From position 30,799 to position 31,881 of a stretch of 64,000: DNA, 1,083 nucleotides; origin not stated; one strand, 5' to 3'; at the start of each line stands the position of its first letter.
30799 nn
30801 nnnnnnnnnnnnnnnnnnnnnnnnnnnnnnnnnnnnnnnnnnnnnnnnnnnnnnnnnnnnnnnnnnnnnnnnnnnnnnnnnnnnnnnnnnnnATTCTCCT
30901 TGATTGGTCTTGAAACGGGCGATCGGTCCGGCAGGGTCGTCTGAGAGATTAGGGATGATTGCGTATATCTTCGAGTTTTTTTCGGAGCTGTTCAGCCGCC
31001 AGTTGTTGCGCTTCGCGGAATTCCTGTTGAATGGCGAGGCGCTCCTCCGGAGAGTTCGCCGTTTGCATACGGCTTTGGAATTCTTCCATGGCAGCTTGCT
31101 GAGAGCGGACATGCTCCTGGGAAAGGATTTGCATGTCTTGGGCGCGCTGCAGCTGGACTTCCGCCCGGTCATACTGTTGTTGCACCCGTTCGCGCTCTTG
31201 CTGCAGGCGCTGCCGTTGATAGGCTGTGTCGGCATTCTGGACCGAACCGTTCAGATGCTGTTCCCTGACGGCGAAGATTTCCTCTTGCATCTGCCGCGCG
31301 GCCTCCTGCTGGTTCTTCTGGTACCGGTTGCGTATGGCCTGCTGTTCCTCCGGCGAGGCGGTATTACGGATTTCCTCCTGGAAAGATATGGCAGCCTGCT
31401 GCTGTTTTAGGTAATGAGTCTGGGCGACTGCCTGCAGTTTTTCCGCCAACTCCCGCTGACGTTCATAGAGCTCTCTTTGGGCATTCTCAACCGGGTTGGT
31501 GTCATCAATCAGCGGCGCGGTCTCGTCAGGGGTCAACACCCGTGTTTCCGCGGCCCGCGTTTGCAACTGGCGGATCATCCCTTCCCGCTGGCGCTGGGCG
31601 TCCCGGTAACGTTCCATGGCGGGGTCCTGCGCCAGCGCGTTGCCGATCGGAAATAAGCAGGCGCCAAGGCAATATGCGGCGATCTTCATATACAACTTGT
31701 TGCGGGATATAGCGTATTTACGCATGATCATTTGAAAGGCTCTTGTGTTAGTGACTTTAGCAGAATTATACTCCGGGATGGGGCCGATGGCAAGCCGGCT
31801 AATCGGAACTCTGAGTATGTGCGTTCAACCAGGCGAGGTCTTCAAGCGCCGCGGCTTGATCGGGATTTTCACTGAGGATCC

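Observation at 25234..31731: Extracytoplasmic-stress-like supercluster: CpxP-like, OmpR-type regulator, histidine kinase, receiver, periplasmic Hsp20, LepB, HTH-EIIA(Ntr), Zn-ribbon peptide, ZraP-like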

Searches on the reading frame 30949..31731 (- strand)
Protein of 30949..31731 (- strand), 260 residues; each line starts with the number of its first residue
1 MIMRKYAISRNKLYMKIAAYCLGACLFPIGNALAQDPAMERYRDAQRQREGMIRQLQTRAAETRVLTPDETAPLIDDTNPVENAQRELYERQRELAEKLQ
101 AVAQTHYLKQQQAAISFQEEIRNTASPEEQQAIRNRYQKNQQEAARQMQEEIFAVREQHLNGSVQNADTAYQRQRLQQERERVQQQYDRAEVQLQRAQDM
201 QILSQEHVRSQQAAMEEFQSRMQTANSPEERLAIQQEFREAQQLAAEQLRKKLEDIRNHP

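Call 3: search_protein_families(library=pfam, proteins=[window:30949-31731:-], max_evalue=0.1)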
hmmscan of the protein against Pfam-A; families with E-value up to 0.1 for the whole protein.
window:30949-31731:- (260 aa): 1 family
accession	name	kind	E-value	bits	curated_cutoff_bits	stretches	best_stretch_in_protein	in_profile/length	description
PF13472.12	Lipase_GDSL_2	-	0.015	16.3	32.9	1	45-106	87-142/178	GDSL-like Lipase/Acylhydrolase family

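Call 4: search_protein_families(library=ncbifam, proteins=[window:30949-31731:-], max_evalue=0.1)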
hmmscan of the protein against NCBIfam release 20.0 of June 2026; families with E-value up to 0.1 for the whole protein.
window:30949-31731:- (260 aa): 0 families

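Call 29: find_homologous_proteins(query=window:30949-31731:-, max_evalue=0.001)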
Query window:30949-31731:-: 6290 candidates shared short words with the query, none scored E <= 0.001.
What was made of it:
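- Tried and rejected: A word-indexed homologue search for g1 returned nothing, probably because of its composition (call 29).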

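Call 100: predict_structure(protein=window:30949-31731:-)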
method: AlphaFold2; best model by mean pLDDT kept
length: 260 residues; sequences in the alignment: 1
mean_pLDDT: 81.7   pTM: 0.58
mean pLDDT of the five models: 81.7, 77.1, 76.6, 76.0, 73.4
residues with pLDDT >= 90: 138; 70-90: 61; 50-70: 38; < 50: 23
segments of 3 or more residues with pLDDT < 50: 1-5, 26-28, 64-73
pLDDT, mean of each block of 10 residues (from residue 1): 47 57 52 58 80 76 45 57 81 90 94 96 94 94 93 93 85 89 92 90 91 95 97 97 94 88
secondary structure, 60 per line:
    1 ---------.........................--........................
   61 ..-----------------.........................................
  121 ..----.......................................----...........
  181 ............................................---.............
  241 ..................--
elements in order: H10-34 H37-62 H80-122 H127-165 H170-224 H228-258

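Call 104: fold_search(model_id=the predicted structure, library=pdb)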
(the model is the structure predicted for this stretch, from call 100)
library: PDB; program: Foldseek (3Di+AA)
matches with E <= 10: 141; with E <= 0.001: 0
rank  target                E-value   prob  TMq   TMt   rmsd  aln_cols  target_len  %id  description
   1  9mn2_A                1.3e-01  0.95  0.22  0.37  26.4       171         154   13  Crystal Structure of the B6C Region of the Group B Streptococcus Beta Antigen C Protein (released 2025-08-27)
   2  9mn2_B                2.0e-01  0.92  0.23  0.38  27.5       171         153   13  Crystal Structure of the B6C Region of the Group B Streptococcus Beta Antigen C Protein (released 2025-08-27)
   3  6m6z_A                2.7e-01  0.72  0.28  0.34  11.5       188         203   16  A de novo designed transmembrane nanopore, TMH4C4 (released 2020-06-24)
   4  5m4y_A                2.7e-01  0.51  0.22  0.28  12.3       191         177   13  Crystal structure of the Sec3/Sso2 complex at 2.20 angstrom resolution (released 2017-02-08)
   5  8r5s_E                3.8e-01  0.44  0.21  0.23  13.8       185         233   17  t113 - De-novo designed soluble homotetramer (released 2024-11-27)
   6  8r5s_D                4.0e-01  0.66  0.26  0.28  12.9       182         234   17  t113 - De-novo designed soluble homotetramer (released 2024-11-27)
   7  8r5s_A                5.5e-01  0.33  0.21  0.22  13.8       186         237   18  t113 - De-novo designed soluble homotetramer (released 2024-11-27)
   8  5m4y_C                6.2e-01  0.35  0.23  0.29  11.9       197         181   13  Crystal structure of the Sec3/Sso2 complex at 2.20 angstrom resolution (released 2017-02-08)
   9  1jad_A                1.1e+00  0.51  0.27  0.29  31.5       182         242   11  C-terminal Domain of Turkey PLC-beta (released 2001-12-28)
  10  5f5p_A                1.1e+00  0.15  0.21  0.27  21.0       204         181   13  Molecular Basis for Shroom2 Recognition by Rock1 (released 2016-10-19)
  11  8w6e_A                1.6e+00  0.14  0.18  0.26  18.0       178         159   17  De novo design of HBC599 binder (released 2024-11-27)
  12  7jh6_A                1.7e+00  0.16  0.21  0.28  14.4       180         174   14  De novo designed two-domain di-Zn(II) and porphyrin-binding protein (released 2020-12-09)
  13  9qxx_B                1.8e+00  0.20  0.26  0.11  34.6       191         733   15  JetABC DNA loaded state dimer (released 2025-10-01)
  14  3pmr_A                1.8e+00  0.13  0.16  0.20  24.7       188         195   13  Crystal Structure of E2 domain of Human Amyloid Precursor-Like Protein 1 (released 2011-06-01)
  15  7udc_B                1.8e+00  0.10  0.20  0.22  14.6       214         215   13  cryo-EM structures of a synaptobrevin-Munc18-1-syntaxin-1 complex class1 (released 2022-04-06)
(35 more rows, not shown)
